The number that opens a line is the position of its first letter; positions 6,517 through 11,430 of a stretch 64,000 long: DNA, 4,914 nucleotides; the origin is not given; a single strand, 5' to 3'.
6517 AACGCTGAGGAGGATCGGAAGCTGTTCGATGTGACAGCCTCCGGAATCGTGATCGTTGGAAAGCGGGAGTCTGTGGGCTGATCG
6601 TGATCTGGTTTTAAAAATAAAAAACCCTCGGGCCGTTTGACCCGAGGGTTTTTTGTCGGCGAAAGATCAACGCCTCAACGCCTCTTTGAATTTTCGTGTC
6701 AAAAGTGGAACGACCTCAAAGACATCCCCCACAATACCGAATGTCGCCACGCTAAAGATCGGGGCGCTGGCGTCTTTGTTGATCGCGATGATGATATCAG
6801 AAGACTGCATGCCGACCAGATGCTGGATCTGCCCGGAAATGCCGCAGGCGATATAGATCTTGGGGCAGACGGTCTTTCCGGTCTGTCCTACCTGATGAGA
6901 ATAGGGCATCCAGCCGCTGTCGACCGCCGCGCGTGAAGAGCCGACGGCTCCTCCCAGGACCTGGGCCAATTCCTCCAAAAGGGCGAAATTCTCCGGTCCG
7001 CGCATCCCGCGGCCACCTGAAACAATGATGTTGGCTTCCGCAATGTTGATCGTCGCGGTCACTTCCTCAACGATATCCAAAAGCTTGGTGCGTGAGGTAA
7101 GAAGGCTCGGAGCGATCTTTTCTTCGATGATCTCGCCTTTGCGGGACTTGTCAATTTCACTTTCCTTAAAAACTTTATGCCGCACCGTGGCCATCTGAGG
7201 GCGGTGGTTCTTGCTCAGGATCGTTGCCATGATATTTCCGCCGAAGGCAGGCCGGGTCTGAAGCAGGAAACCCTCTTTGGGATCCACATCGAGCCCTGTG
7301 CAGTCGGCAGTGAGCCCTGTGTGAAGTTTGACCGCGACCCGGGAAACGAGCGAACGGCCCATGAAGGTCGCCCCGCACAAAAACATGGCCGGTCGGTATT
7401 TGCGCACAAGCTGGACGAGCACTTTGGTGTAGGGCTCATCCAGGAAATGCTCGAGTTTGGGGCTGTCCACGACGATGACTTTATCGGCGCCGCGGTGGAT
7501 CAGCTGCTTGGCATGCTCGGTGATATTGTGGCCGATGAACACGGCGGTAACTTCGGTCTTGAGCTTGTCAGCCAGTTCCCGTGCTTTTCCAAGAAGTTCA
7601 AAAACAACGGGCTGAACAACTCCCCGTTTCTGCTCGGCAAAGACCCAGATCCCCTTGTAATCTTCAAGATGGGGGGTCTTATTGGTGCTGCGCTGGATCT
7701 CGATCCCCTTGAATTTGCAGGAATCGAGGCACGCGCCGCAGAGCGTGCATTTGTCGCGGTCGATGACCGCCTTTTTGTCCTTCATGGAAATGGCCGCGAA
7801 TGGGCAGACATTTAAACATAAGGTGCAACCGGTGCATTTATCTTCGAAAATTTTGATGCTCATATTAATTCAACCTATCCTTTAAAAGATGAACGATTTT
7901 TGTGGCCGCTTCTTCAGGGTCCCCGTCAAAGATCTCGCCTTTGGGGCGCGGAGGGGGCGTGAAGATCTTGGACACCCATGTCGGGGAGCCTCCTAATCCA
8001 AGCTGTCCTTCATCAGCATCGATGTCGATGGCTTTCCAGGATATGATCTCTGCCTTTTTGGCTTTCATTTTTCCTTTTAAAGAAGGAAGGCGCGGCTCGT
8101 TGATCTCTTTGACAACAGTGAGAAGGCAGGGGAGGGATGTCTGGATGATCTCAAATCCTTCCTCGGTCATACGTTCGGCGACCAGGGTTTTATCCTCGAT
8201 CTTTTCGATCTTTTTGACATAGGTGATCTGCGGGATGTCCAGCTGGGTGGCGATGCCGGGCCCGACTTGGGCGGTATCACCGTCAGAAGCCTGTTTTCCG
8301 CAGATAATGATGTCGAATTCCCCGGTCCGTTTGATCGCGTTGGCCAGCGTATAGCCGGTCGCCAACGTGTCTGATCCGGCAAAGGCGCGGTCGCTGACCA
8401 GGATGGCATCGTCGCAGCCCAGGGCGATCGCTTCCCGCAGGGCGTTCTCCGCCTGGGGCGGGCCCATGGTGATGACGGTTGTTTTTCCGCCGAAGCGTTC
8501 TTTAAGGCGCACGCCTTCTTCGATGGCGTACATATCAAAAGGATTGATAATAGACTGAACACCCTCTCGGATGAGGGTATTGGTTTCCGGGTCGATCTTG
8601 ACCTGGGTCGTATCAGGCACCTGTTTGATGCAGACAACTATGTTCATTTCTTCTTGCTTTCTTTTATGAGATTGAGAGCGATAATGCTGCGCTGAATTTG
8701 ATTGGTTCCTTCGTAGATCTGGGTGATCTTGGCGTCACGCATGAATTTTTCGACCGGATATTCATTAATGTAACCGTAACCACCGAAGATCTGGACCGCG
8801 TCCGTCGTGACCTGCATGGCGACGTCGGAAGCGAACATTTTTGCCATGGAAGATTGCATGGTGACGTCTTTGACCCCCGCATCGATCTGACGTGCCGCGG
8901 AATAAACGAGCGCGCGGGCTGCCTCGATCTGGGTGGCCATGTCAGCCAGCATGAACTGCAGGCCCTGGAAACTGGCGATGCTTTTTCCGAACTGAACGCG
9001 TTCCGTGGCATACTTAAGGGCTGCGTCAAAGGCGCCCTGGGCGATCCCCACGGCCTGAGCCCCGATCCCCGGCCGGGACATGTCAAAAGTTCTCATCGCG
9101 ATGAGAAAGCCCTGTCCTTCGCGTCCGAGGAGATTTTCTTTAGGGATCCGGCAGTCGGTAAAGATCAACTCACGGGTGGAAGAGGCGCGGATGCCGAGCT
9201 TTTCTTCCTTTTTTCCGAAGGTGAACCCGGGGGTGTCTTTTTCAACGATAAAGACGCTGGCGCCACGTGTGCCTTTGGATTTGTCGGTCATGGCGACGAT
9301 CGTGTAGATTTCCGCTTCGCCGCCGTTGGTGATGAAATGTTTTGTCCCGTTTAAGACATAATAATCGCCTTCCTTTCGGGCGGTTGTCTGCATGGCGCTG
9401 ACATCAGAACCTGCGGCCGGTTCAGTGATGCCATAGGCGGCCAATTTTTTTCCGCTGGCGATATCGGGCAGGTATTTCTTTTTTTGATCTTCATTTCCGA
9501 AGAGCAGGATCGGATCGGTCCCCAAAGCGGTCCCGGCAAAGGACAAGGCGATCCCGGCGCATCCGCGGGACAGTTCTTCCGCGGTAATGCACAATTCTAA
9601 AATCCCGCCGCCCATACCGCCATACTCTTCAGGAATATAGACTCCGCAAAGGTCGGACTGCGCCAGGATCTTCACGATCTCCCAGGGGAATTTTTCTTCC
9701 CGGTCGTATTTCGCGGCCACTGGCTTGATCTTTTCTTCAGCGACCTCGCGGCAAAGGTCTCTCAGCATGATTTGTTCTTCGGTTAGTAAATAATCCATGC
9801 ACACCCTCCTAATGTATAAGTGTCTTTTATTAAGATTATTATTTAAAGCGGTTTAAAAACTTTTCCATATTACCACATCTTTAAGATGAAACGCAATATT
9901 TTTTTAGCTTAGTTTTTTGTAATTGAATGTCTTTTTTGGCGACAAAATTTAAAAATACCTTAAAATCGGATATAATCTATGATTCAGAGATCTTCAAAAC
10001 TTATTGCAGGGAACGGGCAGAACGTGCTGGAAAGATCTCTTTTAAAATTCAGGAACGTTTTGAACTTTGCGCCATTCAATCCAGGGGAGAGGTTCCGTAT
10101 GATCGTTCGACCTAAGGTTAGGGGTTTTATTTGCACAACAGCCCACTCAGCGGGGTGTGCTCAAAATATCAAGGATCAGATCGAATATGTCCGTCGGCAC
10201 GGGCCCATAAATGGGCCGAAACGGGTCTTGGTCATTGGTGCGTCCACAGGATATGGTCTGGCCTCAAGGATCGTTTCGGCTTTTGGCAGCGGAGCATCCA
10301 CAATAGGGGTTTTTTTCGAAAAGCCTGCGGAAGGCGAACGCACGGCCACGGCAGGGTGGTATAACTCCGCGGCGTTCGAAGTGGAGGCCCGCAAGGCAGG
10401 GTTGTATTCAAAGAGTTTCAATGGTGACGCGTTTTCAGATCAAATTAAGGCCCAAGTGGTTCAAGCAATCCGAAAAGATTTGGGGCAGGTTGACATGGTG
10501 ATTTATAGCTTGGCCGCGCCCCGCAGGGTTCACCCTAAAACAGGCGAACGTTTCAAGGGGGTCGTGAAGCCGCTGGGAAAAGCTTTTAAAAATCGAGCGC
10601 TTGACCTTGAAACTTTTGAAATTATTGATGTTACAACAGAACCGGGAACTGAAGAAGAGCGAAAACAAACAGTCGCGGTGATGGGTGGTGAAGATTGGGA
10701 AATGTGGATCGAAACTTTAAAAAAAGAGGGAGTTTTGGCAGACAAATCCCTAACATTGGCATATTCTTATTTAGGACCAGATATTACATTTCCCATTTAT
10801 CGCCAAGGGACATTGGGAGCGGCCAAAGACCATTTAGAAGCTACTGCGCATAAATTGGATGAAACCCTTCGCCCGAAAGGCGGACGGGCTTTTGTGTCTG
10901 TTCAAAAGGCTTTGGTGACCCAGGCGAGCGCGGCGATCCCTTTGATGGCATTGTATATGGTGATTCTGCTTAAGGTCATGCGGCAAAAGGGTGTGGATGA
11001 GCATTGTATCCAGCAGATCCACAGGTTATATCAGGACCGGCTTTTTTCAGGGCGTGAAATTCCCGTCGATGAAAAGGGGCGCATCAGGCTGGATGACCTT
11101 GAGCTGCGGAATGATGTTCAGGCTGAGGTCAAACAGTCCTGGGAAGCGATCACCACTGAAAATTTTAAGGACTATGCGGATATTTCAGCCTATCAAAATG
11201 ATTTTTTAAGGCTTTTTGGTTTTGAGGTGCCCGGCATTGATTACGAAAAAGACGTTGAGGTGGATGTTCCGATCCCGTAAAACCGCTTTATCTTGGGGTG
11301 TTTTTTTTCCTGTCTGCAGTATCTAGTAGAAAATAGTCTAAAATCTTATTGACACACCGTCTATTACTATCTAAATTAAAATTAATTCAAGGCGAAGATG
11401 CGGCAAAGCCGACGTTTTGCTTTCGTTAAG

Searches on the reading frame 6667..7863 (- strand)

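Call 61: search_protein_families(library=pfam, proteins=[window:6667-7863:-], max_evalue=0.001)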
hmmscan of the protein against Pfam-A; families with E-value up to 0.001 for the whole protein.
window:6667-7863:- (398 aa): 13 families
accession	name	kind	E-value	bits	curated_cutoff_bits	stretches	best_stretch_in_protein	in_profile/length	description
PF01012.27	ETF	-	2.7e-54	184.2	26.7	1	72-251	1-179/181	Electron transfer flavoprotein domain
PF00766.25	ETF_alpha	-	3.5e-38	129.9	27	1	273-353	1-81/81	Electron transfer flavoprotein FAD-binding domain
PF00037.32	Fer4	-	1.2e-12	47.6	21.1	2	3-26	1-24/24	4Fe-4S binding domain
PF12837.12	Fer4_6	-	5e-11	42.4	25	2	3-25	2-24/24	4Fe-4S binding domain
PF12797.12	Fer4_2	-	1.3e-10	40.9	24.5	2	32-50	3-21/22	4Fe-4S binding domain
PF12838.12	Fer4_7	-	1.9e-09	38.3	27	1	9-51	1-50/52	4Fe-4S dicluster domain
PF14697.11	Fer4_21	-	1.2e-08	35.4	35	1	3-27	34-59/59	4Fe-4S dicluster domain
PF13237.11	Fer4_10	-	2.3e-08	34.3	25.5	1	4-49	3-52/53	4Fe-4S dicluster domain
PF13187.11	Fer4_9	-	9.7e-08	32.4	27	1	9-50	1-48/52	4Fe-4S dicluster domain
PF25160.1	LdpA_Fe-S-bd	-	4.4e-07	30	27.6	2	16-57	9-46/49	LdpA Fe-S cluster-binding domain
PF12800.12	Fer4_4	-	1.1e-05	25.8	24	0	8-22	2-16/17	4Fe-4S binding domain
PF13484.11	Fer4_16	-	1.8e-05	25.9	30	0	9-39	1-29/66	4Fe-4S double cluster binding domain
PF13183.11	Fer4_8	-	2.9e-05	25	27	0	8-26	3-21/68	4Fe-4S dicluster domain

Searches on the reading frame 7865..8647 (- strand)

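Call 61: search_protein_families(library=pfam, proteins=[window:7865-8647:-], max_evalue=0.001)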
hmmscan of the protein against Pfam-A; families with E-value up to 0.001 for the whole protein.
window:7865-8647:- (260 aa): 1 family
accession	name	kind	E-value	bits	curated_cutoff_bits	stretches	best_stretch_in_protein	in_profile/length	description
PF01012.27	ETF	-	6.6e-50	169.8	26.7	1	23-207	2-179/181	Electron transfer flavoprotein domain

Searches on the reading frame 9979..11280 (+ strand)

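Call 5: search_protein_families(library=ncbifam, proteins=[window:9979-11280:+], max_evalue=0.01)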
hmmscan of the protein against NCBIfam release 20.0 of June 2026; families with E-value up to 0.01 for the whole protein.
window:9979-11280:+ (433 aa): 8 families
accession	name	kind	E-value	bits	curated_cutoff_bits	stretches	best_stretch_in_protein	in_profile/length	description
NF043048.1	EnoyACPredFabV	equivalog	1.1e-179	597.3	400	1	41-432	1-392/395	enoyl-ACP reductase FabV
NF010177.0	PRK13656.1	subfamily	7.3e-178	591.2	403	1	41-432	1-394/398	enoyl-[acyl-carrier-protein] reductase FabV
NF005422.0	PRK06997.1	equivalog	0.00071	19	440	1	252-316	134-196/262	enoyl-ACP reductase FabI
NF006266.0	PRK08415.1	equivalog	0.0016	17.9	441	0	158-220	71-127/274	enoyl-ACP reductase FabI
NF005615.0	PRK07370.1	equivalog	0.002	17.5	391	0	154-219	73-131/259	enoyl-ACP reductase FabI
NF004957.0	PRK06300.1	equivalog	0.0027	17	356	0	157-184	106-133/299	enoyl-[acyl-carrier-protein] reductase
TIGR03892.1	thiopep_precurs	subfamily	0.0064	16.8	25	0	206-235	2-31/44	thiazolylpeptide-type bacteriocin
NF005717.0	PRK07533.1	equivalog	0.0096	15.6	337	0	259-321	145-205/259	enoyl-ACP reductase FabI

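Call 6: search_protein_families(library=pfam, proteins=[window:9979-11280:+], max_evalue=0.01)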
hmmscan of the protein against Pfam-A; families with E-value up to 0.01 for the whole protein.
window:9979-11280:+ (433 aa): 3 families
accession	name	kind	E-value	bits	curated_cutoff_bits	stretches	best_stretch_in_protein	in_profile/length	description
PF12241.14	Enoyl_reductase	-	3.2e-104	347.9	22.1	1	121-356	1-236/236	Trans-2-enoyl-CoA reductase catalytic region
PF12242.14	Eno-Rase_NADH_b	-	6.5e-37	125.6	23.4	1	42-118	1-78/79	NAD(P)H binding domain of trans-2-enoyl-CoA reductase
PF07055.18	Eno-Rase_FAD_bd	-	1.6e-28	99.3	25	1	363-426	1-64/64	Enoyl reductase FAD binding domain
